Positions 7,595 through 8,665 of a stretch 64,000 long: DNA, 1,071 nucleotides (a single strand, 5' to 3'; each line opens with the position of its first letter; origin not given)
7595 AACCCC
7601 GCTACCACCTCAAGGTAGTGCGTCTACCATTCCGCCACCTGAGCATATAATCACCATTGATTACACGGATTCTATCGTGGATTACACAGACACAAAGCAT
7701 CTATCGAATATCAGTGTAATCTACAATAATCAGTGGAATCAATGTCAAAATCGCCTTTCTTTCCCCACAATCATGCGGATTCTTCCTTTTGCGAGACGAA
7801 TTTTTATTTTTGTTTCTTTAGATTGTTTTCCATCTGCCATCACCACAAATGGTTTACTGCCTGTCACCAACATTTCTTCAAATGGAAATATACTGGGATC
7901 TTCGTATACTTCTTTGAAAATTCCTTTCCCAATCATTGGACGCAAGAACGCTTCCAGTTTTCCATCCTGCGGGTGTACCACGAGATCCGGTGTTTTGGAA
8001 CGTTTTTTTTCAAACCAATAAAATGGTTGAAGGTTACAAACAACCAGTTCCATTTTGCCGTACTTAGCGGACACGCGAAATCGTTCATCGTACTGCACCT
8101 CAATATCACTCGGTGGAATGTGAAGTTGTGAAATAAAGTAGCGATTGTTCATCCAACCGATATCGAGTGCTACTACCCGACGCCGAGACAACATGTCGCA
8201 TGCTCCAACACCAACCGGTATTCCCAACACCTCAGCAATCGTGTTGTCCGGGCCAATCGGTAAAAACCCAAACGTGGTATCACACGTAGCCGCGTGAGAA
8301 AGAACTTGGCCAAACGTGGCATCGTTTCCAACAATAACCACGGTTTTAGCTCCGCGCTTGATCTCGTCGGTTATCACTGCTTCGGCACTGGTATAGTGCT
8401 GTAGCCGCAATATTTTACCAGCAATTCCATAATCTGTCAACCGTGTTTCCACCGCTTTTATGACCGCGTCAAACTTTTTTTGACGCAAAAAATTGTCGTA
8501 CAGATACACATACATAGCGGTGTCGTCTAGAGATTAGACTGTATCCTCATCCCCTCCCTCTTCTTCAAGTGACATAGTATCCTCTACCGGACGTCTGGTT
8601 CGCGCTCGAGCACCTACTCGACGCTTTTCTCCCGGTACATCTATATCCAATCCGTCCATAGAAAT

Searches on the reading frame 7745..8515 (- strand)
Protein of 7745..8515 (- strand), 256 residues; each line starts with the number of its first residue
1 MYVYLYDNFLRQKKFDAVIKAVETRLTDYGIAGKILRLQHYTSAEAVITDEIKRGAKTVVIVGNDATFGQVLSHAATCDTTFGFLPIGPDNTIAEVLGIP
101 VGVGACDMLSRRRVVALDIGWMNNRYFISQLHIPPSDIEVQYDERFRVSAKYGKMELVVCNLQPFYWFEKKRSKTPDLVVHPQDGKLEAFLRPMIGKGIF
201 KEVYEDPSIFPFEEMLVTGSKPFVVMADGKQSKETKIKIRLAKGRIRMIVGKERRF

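Call 60: search_protein_families(library=pfam, proteins=[window:7745-8515:-], max_evalue=0.0001)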
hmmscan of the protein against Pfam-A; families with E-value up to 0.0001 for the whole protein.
window:7745-8515:- (256 aa): 1 family
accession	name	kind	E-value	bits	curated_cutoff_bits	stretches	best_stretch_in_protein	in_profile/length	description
PF00781.29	DAGK_cat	-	9.6e-09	35.3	23.6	1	12-120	12-123/125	Diacylglycerol kinase catalytic domain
